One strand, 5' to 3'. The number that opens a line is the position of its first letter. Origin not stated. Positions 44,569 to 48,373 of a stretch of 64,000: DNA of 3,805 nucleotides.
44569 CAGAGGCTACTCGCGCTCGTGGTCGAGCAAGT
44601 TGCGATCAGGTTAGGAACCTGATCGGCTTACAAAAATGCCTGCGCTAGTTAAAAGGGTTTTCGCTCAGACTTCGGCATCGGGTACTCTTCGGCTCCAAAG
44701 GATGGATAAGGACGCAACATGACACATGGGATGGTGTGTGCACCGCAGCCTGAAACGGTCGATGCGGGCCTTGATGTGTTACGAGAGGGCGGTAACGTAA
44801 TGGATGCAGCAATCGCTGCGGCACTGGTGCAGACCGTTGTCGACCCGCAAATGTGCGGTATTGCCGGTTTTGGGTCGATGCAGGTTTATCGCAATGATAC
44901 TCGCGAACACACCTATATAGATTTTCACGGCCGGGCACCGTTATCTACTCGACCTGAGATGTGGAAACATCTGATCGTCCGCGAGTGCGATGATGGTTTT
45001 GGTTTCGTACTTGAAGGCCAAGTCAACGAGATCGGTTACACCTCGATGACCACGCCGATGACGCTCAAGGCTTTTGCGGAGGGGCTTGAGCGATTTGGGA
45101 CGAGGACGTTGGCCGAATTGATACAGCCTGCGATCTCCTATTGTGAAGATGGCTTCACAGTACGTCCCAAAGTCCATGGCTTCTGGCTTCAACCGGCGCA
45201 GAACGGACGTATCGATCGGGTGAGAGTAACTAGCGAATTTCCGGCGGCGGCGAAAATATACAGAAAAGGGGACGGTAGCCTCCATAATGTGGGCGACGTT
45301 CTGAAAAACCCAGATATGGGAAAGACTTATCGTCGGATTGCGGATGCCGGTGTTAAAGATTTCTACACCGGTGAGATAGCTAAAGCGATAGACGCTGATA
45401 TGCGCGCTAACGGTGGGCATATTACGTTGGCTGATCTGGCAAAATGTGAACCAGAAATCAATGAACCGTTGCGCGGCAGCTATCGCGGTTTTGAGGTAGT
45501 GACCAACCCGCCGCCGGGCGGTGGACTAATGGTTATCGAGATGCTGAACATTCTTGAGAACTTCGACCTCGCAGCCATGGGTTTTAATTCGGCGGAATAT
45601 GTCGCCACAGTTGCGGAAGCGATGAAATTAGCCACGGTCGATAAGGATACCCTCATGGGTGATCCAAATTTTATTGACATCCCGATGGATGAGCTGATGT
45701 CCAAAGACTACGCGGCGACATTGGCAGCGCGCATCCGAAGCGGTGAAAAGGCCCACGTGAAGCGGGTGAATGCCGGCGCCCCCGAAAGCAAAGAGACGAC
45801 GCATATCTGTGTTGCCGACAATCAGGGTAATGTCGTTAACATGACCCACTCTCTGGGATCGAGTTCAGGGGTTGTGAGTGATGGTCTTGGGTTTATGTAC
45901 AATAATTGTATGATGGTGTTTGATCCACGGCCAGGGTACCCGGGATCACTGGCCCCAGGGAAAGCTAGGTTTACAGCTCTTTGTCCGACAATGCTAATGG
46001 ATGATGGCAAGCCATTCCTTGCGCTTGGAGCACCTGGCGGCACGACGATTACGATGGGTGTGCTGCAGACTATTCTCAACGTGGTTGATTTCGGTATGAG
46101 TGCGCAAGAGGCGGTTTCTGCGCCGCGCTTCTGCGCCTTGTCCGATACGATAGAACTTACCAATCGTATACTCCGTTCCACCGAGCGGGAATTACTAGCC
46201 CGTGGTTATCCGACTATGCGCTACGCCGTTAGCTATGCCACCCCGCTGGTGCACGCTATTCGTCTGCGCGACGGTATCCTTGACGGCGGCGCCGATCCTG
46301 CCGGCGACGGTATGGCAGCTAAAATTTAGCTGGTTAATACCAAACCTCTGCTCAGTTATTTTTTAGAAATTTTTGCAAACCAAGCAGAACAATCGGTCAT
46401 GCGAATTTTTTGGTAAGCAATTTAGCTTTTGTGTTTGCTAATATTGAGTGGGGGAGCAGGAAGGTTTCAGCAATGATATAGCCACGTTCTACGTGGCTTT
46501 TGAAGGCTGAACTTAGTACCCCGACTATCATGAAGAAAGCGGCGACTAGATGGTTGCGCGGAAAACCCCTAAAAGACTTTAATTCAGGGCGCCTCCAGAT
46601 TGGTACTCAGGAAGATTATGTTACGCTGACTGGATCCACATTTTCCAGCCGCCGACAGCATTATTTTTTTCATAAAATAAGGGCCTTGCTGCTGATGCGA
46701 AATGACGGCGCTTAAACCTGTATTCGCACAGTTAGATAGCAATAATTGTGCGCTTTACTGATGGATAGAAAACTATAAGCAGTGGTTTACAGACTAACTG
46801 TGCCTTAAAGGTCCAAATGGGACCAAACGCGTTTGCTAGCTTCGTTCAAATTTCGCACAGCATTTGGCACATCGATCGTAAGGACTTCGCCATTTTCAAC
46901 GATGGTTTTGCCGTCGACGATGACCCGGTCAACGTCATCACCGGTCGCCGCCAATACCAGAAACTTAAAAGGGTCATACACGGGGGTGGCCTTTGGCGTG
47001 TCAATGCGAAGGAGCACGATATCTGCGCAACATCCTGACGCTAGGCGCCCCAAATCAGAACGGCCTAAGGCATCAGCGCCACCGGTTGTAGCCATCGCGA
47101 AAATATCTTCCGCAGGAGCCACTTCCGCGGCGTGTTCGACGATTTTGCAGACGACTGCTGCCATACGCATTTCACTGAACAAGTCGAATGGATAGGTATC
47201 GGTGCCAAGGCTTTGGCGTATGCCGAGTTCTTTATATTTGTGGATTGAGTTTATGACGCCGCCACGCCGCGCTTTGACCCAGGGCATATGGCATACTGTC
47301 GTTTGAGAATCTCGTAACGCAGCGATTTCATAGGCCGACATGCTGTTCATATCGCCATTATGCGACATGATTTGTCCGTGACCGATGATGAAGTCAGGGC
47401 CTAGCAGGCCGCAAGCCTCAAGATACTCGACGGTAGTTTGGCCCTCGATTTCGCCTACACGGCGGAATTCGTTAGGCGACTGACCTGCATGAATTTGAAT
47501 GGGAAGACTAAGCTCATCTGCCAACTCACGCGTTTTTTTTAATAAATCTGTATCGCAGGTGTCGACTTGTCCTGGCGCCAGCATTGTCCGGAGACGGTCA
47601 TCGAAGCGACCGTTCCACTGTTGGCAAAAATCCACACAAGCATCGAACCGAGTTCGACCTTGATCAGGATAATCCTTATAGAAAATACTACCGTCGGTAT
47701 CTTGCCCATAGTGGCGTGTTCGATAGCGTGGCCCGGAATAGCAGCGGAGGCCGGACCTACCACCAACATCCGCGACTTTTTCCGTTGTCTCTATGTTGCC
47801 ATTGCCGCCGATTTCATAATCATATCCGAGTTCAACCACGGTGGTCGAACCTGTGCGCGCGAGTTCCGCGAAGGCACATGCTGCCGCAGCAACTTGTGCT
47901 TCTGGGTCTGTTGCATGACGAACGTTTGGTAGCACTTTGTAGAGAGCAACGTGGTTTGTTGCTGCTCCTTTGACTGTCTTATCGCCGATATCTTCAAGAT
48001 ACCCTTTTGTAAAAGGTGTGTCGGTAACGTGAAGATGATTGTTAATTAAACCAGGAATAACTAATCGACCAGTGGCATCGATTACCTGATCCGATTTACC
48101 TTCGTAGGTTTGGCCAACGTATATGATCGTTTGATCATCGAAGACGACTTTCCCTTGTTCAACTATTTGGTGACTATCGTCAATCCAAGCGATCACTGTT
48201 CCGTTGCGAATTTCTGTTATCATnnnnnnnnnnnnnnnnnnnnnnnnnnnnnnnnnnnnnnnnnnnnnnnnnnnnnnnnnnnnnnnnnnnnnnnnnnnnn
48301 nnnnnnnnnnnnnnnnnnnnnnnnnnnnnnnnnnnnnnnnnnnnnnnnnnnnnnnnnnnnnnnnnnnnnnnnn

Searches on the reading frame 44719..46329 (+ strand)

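Call 9: search_protein_families(library=ncbifam, proteins=[window:44719-46329:+], max_evalue=0.00001)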
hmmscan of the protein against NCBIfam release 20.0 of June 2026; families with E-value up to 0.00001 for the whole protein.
window:44719-46329:+ (536 aa): 2 families
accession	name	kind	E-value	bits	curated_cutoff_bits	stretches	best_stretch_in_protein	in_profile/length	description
TIGR00066.1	g_glut_trans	equivalog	1.2e-110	370.5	357.85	1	4-527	1-517/518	gamma-glutamyltransferase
NF007187.0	PRK09615.1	equivalog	1.4e-82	277.9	990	1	2-472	48-516/581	gamma-glutamyltransferase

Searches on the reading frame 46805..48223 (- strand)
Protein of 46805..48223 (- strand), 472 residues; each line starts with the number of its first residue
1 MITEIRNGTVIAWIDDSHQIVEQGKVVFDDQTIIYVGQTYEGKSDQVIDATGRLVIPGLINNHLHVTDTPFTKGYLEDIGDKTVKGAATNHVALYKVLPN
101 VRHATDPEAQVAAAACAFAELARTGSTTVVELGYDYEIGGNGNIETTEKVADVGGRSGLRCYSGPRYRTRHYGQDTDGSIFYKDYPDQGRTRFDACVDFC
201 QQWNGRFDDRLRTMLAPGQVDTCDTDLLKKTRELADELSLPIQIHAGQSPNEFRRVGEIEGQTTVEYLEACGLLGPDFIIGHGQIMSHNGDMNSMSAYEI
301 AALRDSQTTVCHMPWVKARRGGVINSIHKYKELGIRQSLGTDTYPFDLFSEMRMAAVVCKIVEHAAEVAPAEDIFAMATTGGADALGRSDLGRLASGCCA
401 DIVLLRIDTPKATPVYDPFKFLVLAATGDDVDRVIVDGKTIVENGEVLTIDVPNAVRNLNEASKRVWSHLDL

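Call 9: search_protein_families(library=ncbifam, proteins=[window:46805-48223:-], max_evalue=0.00001)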
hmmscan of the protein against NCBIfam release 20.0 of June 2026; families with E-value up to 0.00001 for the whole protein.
window:46805-48223:- (472 aa): 42 families (the best 25 are shown)
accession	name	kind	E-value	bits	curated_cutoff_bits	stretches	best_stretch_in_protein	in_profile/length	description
NF004801.0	PRK06151.1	subfamily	1.7e-111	373.5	416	1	1-467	2-463/491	chlorohydrolase family protein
NF005557.0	PRK07228.1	equivalog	1.5e-64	218.4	522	1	5-468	5-439/445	5'-deoxyadenosine deaminase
NF004701.0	PRK06038.1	equivalog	1.6e-62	211.6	609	1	5-466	8-426/432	N-ethylammeline chlorohydrolase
NF006252.0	PRK08393.1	equivalog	6.7e-51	173.6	617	1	5-463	5-420/424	N-ethylammeline chlorohydrolase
NF006055.0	PRK08203.1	equivalog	2.5e-49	168.1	532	1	5-467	8-451/455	8-oxoguanine deaminase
NF006056.0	PRK08204.1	subfamily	1e-42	146.5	391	2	220-469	196-443/449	hypothetical protein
NF006549.0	PRK09045.1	equivalog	1.1e-41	143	540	1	198-466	177-439/444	TRZ/ATZ family hydrolase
NF012037.0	PRK15493.1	equivalog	1.1e-40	139.8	779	1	7-453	7-420/435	bifunctional S-methyl-5'-thioadenosine deaminase/S-adenosylhomocysteine deaminase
NF006681.0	PRK09229.1-2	equivalog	6.8e-39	133.8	362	1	12-458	12-442/451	formimidoylglutamate deiminase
NF009059.0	PRK12393.1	equivalog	8.5e-38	130.2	543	1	26-465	31-454/460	amidohydrolase family protein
NF005540.0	PRK07203.1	equivalog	7.1e-34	117.2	444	1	5-471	4-443/444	putative aminohydrolase SsnA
TIGR03314.1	Se_ssnA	subfamily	1.4e-33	116.4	455.5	1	5-469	3-440/441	putative selenium metabolism protein SsnA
NF005211.0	PRK06687.1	equivalog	3.2e-33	115.1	703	1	13-452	11-419/419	TRZ/ATZ family protein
NF004995.0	PRK06380.1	subfamily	1.1e-30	106.9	567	2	210-452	170-409/418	metal-dependent hydrolase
TIGR02022.1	hutF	equivalog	7.8e-22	77.6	413.05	1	46-446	40-435/455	formimidoylglutamate deiminase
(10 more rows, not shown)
